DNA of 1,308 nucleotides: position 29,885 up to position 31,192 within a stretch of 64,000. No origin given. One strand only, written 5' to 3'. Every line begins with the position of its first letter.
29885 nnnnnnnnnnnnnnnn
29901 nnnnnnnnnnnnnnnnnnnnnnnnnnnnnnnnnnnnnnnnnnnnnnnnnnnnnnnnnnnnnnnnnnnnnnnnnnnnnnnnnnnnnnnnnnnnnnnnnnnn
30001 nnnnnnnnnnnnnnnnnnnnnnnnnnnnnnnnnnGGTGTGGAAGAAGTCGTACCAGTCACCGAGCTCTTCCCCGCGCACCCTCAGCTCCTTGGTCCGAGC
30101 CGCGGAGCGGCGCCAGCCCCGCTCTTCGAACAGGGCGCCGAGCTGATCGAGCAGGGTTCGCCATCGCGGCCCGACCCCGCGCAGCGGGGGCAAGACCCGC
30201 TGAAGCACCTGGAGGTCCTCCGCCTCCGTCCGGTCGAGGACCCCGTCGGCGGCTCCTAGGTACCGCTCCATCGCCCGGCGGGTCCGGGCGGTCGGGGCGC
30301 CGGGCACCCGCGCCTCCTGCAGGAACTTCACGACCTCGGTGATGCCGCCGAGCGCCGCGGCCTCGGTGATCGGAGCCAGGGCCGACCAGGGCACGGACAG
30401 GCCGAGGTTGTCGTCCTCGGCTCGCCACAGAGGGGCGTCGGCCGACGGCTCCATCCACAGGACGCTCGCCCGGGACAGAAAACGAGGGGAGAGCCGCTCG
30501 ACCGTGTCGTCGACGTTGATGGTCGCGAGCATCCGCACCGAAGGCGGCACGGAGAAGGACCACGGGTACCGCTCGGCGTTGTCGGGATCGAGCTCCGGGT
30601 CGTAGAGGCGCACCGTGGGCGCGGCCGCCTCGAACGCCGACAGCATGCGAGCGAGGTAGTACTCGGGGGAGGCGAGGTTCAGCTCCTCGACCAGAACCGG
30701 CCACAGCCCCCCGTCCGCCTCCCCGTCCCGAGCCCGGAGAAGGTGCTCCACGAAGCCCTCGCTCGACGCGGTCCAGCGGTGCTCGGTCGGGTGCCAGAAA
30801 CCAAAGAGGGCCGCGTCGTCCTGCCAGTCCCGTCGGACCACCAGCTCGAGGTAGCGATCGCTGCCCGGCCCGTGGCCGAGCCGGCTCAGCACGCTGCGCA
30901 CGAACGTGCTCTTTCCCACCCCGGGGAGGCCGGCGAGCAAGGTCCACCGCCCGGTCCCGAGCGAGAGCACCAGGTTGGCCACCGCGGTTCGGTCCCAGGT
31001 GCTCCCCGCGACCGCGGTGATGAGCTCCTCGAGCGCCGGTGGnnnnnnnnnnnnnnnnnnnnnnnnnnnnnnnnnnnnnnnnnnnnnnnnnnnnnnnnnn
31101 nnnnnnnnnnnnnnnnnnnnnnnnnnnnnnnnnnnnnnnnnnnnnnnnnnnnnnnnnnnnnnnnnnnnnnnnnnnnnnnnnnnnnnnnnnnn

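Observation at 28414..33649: Two-gene McrB(NxD)/DUF2357 pair with coiled coils in both partners: CoCoNuT-like type IV restriction variant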

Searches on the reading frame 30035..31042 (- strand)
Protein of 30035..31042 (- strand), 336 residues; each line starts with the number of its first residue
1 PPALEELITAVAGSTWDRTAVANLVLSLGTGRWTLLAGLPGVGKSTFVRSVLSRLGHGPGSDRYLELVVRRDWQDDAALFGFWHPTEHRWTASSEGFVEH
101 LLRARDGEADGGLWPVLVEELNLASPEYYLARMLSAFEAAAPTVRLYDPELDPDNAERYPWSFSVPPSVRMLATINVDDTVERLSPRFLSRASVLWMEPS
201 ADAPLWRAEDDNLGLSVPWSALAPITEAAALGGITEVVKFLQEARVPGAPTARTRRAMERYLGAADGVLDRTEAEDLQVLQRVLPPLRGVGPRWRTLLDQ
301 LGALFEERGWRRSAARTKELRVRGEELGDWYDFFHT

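Call 23: find_homologous_proteins(query=A2, max_evalue=0.00001)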
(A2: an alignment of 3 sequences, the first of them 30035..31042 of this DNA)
Query A2 (3 sequences) (336 aa, profile of the alignment): 5 proteins with E <= 0.00001 among 8000 candidates.
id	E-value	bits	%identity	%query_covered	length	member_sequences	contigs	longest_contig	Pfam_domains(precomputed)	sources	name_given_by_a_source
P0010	2.6e-160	551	68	100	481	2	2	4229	-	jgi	-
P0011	7.4e-134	464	57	96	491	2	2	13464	-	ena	-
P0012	1.7e-61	226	55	55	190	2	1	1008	-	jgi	jgi:hypothetical protein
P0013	1.9e-54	203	46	59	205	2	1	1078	-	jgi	jgi:hypothetical protein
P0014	5.1e-9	54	29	79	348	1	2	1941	-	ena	-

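Call 25: search_solved_structures(query=A2, max_evalue=1, show_alignments=2)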
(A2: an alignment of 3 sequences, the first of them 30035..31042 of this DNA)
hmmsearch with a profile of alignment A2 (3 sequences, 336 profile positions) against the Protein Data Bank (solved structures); distinct sequences matched with E-value up to 1: 17.
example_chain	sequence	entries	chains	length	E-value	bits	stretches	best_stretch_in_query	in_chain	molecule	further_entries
9lgo_F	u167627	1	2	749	0.1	14.9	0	28-53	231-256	ATPase family gene 2 protein homolog B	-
8rhn_O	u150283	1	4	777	0.11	14.7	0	28-53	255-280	ATPase family gene 2 protein homolog B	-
6z4w_A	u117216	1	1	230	0.21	13.8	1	20-53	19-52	Cell division ATP-binding protein FtsE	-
6z63_A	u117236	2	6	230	0.21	13.8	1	20-53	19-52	Cell division ATP-binding protein FtsE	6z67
6k0r_A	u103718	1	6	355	0.21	13.8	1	21-56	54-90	RuvB-like 1,RuvB-like 1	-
2xsz_A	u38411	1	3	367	0.22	13.8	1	21-56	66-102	RUVB-LIKE 1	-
3m6a_A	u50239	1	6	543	0.27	13.5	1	25-57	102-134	ATP-dependent protease La 1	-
9ge5_A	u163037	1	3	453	0.31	13.3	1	22-56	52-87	RuvB-like 1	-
9hpo_A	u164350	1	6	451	0.31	13.3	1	22-56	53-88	RuvB-like 1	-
2c9o_A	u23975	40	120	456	0.31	13.3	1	22-56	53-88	RUVB-LIKE 1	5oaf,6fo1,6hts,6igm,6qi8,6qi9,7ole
9ema_A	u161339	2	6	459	0.31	13.3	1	22-56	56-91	RuvB-like 1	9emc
7aho_A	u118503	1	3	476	0.33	13.2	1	22-56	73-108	RuvB-like 1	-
3gee_A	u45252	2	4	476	0.8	11.9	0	29-66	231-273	tRNA modification GTPase mnmE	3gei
8jia_A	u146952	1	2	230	0.83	11.9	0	19-54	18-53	Cell division ATP-binding protein FtsE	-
8idb_A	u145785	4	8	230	0.83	11.9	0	19-54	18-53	Cell division ATP-binding protein FtsE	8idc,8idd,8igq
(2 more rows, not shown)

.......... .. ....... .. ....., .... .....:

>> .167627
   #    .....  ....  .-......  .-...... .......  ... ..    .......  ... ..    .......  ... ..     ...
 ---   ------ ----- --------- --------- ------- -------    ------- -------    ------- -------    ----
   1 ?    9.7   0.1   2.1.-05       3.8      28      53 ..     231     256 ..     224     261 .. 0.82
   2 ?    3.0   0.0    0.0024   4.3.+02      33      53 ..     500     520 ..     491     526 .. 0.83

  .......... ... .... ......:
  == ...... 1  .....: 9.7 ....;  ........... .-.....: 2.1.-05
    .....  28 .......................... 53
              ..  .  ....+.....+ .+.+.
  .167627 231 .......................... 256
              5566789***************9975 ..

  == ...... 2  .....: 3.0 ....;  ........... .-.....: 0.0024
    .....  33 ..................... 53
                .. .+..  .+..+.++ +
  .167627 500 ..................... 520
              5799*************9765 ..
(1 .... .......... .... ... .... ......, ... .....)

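Call 31: search_protein_representatives(alignment_id=A2)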
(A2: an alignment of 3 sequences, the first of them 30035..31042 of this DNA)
Query: 3 sequences, 336 profile positions. Proteins with E-value up to 0.001 (for the whole library): 7555; up to 1e-10: 4645; up to 1e-30: 200. The best 150 are listed.
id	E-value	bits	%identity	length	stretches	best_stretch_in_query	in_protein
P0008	8.3e-192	653.0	-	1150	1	2-336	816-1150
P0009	1.5e-179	612.7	-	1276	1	3-336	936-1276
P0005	5.4e-173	591.1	-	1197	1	2-336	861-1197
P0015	1.9e-162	556.5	-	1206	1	2-336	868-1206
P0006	1.7e-161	553.4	-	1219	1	4-336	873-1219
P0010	8.2e-161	551.1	-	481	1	2-336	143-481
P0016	2.0e-159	546.5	-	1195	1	4-336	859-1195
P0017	3.5e-159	545.7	-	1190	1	2-336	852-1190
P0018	7.5e-142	488.7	-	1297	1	3-335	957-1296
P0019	2.1e-140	484.0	-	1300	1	2-336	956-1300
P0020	2.4e-140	483.8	-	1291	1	6-336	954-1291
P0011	2.3e-134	464.1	-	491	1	10-335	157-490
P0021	5.9e-133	459.5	-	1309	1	15-335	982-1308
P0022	4.3e-131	453.4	-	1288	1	15-336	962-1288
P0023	7.6e-131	452.6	-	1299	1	15-335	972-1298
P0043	2.2e-52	194.6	-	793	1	16-322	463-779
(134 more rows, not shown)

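Call 35: search_protein_families(library=pfam, alignment_id=A3, max_evalue=0.001)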
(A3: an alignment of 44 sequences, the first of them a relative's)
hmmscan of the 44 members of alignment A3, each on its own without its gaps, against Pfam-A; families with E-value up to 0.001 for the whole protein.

A. member 1, P0038 (501 aa): 2 families
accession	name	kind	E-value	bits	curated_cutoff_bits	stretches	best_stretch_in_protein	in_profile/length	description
PF07728.20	AAA_5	-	7.4e-06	26.5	22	1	174-332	3-138/139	AAA domain (dynein-related subfamily)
PF13191.12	AAA_16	-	0.00021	22.3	32.6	1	173-220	27-64/167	AAA ATPase domain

B. families by the number of members that match (of 44 scanned): 52 families (the first 25 are shown)
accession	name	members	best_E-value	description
PF07728.20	AAA_5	31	3.2e-08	AAA domain (dynein-related subfamily)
PF13191.12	AAA_16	12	6e-07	AAA ATPase domain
PF00004.35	AAA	10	2.8e-05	ATPase family associated with various cellular activities (AAA)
PF13086.12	AAA_11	4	1.3e-05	AAA domain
PF13238.12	AAA_18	4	9.7e-05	AAA domain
PF03215.21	Rad17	2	4.1e-05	Rad17 P-loop domain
PF13401.12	AAA_22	2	0.00033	AAA domain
PF25174.1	Beta-prop_THOC3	1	2.3e-27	THOC3 beta-propeller domain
PF25173.1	Beta-prop_WDR3_1st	1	3e-23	WDR3 first beta-propeller domain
PF00400.38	WD40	1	1.8e-21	WD domain, G-beta repeat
PF24817.1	WD40_WDHD1_1st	1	2.6e-21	WDHD1 first WD40 domain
PF24814.1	WD40_Prp19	1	3.3e-21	Prp19 WD40 domain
PF23414.1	Beta-prop_EML_2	1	1.9e-19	Echinoderm microtubule-associated protein second beta-propeller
PF24807.1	WD40_CDC20-Fz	1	4.4e-18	CDC20/Fizzy WD40 domain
PF24796.1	WDR55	1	1.7e-17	WDR55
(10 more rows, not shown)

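Call 36: search_protein_families(library=padloc, alignment_id=A3, max_evalue=0.00001)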
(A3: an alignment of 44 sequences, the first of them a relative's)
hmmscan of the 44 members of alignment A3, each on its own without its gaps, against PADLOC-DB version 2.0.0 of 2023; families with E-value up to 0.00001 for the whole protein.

A. member 1, P0038 (501 aa): 1 family
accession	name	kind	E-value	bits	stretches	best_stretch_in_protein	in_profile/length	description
PDLC04547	PDC-M26A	-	8.8e-36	121.7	2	141-289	303-442/724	-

B. families by the number of members that match (of 44 scanned): 4 families
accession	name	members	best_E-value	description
PDLC04547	PDC-M26A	42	1.4e-61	-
PDLC03859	LmuB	5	2.3e-07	-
PDLC04140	mad8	4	4e-08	mads_8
PDLC03860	LmuB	1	2.5e-06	-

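Call 49: search_solved_structures(query=A3, max_evalue=0.01, show_alignments=1)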
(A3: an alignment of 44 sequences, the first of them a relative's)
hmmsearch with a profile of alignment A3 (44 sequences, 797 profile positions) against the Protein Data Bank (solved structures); distinct sequences matched with E-value up to 0.01: 110 (the best 60 are shown).
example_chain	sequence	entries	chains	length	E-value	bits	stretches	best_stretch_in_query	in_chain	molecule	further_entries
8a8u_A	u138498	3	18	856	1.6e-08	37.1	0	481-503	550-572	ATP-dependent Clp protease ATP-binding subunit ClpC1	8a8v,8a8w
9if4_A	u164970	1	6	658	3.8e-07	32.5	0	481-503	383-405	ATP-dependent Clp protease ATP-binding subunit ClpC1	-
5zui_A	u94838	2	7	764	1.2e-06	30.9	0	269-387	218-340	Heat Shock Protein 104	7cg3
6wqh_A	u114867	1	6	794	2.5e-06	29.8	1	281-503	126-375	Lon protease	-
7yph_A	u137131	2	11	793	2.7e-06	29.7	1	276-503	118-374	Lon protease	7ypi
8k3y_A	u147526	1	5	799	2.7e-06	29.7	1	276-503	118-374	Lon protease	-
7ypj_A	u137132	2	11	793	2.9e-06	29.6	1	276-503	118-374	Lon protease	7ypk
7fd4_B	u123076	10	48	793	2.9e-06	29.6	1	276-503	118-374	Lon protease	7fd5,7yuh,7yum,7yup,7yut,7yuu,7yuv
7fid_B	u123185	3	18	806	3e-06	29.6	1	276-503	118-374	Lon protease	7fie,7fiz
6hz4_A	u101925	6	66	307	5.2e-06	28.8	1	481-625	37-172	5-methylcytosine-specific restriction enzyme B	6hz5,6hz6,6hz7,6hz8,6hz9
6zz6_B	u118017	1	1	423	5.2e-06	28.8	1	188-404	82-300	Structural maintenance of chromosomes protein 3,Structural maintenance of chromosomes prot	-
8ycx_A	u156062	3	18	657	6.8e-06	28.4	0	481-503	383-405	ATP-dependent Clp protease ATP-binding subunit ClpC1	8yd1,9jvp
6ut6_A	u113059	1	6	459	1.4e-05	27.4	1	481-625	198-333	5-methylcytosine-specific restriction enzyme B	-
7vsr_A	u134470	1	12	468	1.4e-05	27.3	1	481-625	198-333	5-methylcytosine-specific restriction enzyme B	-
8ro6_A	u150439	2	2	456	2.1e-05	26.8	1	269-411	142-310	Structural maintenance of chromosomes protein 1A (SMC1A)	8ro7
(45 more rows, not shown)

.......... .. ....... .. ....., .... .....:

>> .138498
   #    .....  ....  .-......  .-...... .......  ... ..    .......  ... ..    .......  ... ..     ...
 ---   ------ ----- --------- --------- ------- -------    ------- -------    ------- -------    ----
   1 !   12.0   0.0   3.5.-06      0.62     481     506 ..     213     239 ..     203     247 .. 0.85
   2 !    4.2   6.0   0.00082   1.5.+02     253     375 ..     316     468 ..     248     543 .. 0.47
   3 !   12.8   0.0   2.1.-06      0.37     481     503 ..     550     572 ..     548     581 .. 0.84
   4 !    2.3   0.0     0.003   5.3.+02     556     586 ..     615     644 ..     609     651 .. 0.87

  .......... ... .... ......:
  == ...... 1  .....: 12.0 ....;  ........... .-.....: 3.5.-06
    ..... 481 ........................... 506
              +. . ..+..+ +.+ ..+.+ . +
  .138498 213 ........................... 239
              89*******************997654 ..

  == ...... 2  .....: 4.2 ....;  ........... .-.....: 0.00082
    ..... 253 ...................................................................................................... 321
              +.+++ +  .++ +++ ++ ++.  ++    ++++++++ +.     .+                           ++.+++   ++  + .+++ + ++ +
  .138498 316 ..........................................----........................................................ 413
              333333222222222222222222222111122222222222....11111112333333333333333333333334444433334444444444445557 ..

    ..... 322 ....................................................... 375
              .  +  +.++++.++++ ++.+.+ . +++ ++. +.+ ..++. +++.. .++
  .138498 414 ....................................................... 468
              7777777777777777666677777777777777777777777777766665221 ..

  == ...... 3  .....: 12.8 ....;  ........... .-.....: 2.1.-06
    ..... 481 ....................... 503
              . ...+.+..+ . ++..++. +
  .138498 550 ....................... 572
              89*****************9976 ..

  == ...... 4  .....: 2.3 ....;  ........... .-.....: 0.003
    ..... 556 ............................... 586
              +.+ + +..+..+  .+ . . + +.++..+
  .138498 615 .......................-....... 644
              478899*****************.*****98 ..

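Call 69: search_dna_similar(query=window:30035-31042:-, collection=plasmids, mode=protein, max_evalue=0.00001, max_rows=25)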
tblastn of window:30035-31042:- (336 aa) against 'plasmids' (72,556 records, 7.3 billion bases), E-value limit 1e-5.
Records with a match: 233; places in all: 237; records where one place covers at least 80% of the query: 72.
Best place of each record, by identity: <60% 233.
By first word of the organism name: Klebsiella 135; Bacillus 19; Salmonella 10; Enterobacter 8; Rhizobium 5; Escherichia 5; Citrobacter 4; Synechocystis 4; Acinetobacter 3; Sinorhizobium 3; and 28 more.
By predicted mobility (MOB-suite, as given by PLSDB): non-mobilizable 159; conjugative 51; mobilizable 23.
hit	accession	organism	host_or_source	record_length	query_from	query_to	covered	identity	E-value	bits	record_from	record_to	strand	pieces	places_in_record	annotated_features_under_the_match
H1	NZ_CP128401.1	Candidatus Chlorohelix allophototropha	Single colony of Candidatus Chlorohelix ...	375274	12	323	93%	30.1%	2e-24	111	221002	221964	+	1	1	EVE domain-containing protein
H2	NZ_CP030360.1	Salinibacter ruber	-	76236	1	324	96%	27.9%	1e-12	76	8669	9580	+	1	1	DUF3578 domain-containing protein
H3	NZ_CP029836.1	Azospirillum ramasamyi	single cell,Cow dung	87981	28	330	90%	29.7%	1e-11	73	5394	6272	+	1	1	hypothetical protein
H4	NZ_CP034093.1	Acinetobacter baumannii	Homo sapiens,sputum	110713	21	334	93%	28.3%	5e-27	119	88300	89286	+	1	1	hypothetical protein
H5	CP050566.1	Rhizobium leguminosarum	Lathyrus sativus,cell culture,root ...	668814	28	330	90%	28.7%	2e-10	69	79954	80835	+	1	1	hypothetical protein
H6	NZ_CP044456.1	Acinetobacter indicus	pigeon,stool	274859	15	334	95%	25.8%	4e-17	90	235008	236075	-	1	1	hypothetical protein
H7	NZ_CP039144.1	Acinetobacter sp. 10FS3-1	pig,feces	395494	15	334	95%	25.8%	4e-17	90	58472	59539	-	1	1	hypothetical protein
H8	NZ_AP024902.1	Vibrio rarus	-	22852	18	326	92%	26.6%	1e-17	91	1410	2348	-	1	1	AAA family ATPase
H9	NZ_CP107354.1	Klebsiella pneumoniae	Homo sapiens,sputum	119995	5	301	88%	27.6%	5e-20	99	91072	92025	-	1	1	AAA family ATPase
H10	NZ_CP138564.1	Klebsiella pneumoniae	Homo sapiens,pure culture,sputum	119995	5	301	88%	27.6%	5e-20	99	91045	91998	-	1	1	AAA family ATPase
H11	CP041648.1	Klebsiella pneumoniae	Homo sapiens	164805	5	301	88%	27.6%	5e-20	99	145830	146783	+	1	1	AAA family ATPase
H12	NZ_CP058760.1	Klebsiella pneumoniae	Stanley WWTPs_3 WWTPs influent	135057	5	301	88%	27.6%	5e-20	99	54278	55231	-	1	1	AAA family ATPase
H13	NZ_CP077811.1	Klebsiella pneumoniae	Pteropus poliocephalus,whole organism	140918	5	301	88%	27.6%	5e-20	99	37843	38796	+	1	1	AAA family ATPase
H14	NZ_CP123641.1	Klebsiella pneumoniae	Homo sapiens,tracheal aspiration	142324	5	301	88%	27.6%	5e-20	99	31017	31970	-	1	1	AAA family ATPase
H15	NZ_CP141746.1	Klebsiella pneumoniae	Homo sapiens,urine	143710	5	301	88%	27.6%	5e-20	99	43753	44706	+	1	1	AAA family ATPase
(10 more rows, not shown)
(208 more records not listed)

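Call 71: get_annotated_region(hit=H4, flank=7000)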
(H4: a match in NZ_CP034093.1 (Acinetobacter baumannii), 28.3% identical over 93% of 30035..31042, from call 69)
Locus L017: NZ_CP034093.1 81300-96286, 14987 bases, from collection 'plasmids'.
description: Acinetobacter baumannii strain A52 plasmid pA52-1, complete sequence
organism: Acinetobacter baumannii (NCBI taxid 470)
taxonomy: Bacteria; Pseudomonadota; Gammaproteobacteria; Moraxellales; Moraxellaceae; Acinetobacter; Acinetobacter baumannii
host: -; source: Homo sapiens,sputum; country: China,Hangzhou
typing (MOB-suite, as given by PLSDB): non-mobilizable; replicon rep_cluster_718
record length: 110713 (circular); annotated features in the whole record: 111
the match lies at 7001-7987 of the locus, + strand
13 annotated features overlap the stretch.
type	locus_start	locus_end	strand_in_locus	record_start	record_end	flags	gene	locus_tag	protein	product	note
CDS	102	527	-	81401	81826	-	-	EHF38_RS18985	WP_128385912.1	hypothetical protein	-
CDS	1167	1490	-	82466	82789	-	-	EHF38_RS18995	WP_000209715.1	hypothetical protein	-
CDS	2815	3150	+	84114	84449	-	-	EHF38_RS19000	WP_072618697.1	hypothetical protein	-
CDS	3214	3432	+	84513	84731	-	-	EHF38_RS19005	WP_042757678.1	hypothetical protein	-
CDS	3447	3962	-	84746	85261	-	-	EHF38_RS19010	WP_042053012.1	hypothetical protein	-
CDS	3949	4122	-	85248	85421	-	-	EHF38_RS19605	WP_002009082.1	hypothetical protein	-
CDS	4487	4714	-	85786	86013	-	-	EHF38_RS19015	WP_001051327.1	hypothetical protein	-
CDS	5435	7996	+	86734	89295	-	-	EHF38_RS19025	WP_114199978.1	hypothetical protein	-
CDS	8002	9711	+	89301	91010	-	-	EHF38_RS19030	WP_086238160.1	hypothetical protein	-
CDS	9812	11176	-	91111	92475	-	-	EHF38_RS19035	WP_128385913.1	MvaI/BcnI family restriction endonuclease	-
CDS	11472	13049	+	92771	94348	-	-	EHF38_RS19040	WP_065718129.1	DNA cytosine methyltransferase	GO:0006304 - DNA modification [Evidence IEA]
CDS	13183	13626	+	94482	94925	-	-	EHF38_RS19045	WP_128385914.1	very short patch repair endonuclease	-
CDS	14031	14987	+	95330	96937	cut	-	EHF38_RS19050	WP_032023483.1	AAA family ATPase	-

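Call 72: get_annotated_region(hit=H9, flank=7000)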
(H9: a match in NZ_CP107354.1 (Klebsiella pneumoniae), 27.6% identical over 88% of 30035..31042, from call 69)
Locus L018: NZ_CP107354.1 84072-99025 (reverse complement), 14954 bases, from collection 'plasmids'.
description: Klebsiella pneumoniae strain CRKP_35 plasmid unnamed2, complete sequence
organism: Klebsiella pneumoniae (NCBI taxid 573)
taxonomy: Bacteria; Pseudomonadota; Gammaproteobacteria; Enterobacterales; Enterobacteriaceae; Klebsiella; Klebsiella pneumoniae
host: -; source: Homo sapiens,sputum; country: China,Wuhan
typing (MOB-suite, as given by PLSDB): non-mobilizable; replicon IncFIA,IncFII,IncQ1,rep_cluster_2183
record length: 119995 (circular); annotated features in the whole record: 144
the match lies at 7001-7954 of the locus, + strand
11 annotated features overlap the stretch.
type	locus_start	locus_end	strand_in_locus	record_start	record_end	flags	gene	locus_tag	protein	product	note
CDS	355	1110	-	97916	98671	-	repE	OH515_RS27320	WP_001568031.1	replication initiation protein RepE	-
CDS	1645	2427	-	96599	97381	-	-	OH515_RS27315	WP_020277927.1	site-specific integrase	GO:0015074 - DNA integration [Evidence IEA]; GO:0006310 - DNA recombination [Evidence IEA]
CDS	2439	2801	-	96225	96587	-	-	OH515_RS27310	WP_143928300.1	hypothetical protein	-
CDS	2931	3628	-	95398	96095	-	-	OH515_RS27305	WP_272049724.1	IS1 family transposase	-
CDS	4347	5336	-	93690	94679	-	-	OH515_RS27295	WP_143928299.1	tyrosine-type recombinase/integrase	GO:0015074 - DNA integration [Evidence IEA]; GO:0006310 - DNA recombination [Evidence IEA]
CDS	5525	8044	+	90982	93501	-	-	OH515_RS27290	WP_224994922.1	AAA family ATPase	-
CDS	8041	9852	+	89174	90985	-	-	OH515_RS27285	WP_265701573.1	hypothetical protein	-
CDS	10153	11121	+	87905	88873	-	-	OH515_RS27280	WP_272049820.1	IS5 family transposase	-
CDS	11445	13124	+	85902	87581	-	-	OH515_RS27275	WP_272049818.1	SEL1-like repeat protein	-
CDS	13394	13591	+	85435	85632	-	-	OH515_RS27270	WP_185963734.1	DNA-binding protein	-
CDS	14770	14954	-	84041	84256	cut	yidD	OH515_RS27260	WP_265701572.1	membrane protein insertion efficiency factor YidD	-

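Call 73: search_protein_families(library=pfam, proteins=[L017:5435-7996:+, L017:8002-9711:+, L018:5525-8044:+, L018:8041-9852:+], max_evalue=0.01)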
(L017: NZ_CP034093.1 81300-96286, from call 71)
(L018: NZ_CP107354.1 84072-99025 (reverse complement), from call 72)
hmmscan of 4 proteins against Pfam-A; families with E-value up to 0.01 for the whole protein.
L017:5435-7996:+ (853 aa): 0 families

L017:8002-9711:+ (569 aa): 0 families

L018:5525-8044:+ (839 aa): 3 families
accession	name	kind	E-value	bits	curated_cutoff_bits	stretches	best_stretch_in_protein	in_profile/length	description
PF00004.35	AAA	-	2.8e-05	25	21.2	1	529-636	2-97/131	ATPase family associated with various cellular activities (AAA)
PF13401.12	AAA_22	-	0.0003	21.6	27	1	524-616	4-94/130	AAA domain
PF07926.17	TPR_MLP1_2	-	0.006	17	36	1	405-476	3-74/129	TPR/MLP1/MLP2-like protein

L018:8041-9852:+ (603 aa): 0 families

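Call 85: find_related_loci(query=P0043, collection=genome_contigs, flank=10000)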
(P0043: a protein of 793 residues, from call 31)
Query P0043 (793 aa) in genome_contigs; peptide patterns used: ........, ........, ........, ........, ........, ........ (x = any residue, [..] = any of these).
40 stretches matched a pattern, but none encodes a relative of the query by tblastn (E <= 1e-3).
